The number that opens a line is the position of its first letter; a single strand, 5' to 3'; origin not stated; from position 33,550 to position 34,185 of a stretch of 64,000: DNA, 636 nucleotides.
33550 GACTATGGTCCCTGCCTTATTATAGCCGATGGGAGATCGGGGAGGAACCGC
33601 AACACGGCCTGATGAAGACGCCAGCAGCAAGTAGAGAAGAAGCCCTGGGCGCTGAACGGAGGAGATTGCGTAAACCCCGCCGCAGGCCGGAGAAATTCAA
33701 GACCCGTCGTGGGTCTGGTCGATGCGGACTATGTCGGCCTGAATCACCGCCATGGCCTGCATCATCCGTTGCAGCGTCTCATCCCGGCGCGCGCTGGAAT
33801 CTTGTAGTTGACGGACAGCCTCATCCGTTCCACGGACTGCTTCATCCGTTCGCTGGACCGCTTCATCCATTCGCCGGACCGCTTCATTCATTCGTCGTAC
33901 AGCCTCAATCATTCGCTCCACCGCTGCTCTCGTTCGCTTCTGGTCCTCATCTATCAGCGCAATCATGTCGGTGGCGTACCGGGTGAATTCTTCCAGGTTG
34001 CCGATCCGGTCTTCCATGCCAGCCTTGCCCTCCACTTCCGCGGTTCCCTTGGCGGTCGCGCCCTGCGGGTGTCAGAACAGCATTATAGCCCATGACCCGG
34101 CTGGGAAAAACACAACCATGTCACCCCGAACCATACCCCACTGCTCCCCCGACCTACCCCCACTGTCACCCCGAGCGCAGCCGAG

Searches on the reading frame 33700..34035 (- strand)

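Call 72: search_protein_families(library=pfam, proteins=[window:33700-34035:-], max_evalue=0.01)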
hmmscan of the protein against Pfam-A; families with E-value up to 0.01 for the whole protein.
window:33700-34035:- (112 aa): 3 families
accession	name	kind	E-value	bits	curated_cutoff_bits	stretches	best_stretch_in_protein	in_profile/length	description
PF08650.15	DASH_Dad4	-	0.0007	20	29.8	1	34-66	8-40/71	DASH complex subunit Dad4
PF15237.11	PTRF_SDPR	-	0.0012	18.9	30.5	0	5-68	26-89/250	PTRF/SDPR family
PF20492.3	ERM_helical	-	0.0041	17.6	40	1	27-107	17-97/120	Ezrin/radixin/moesin, alpha-helical domain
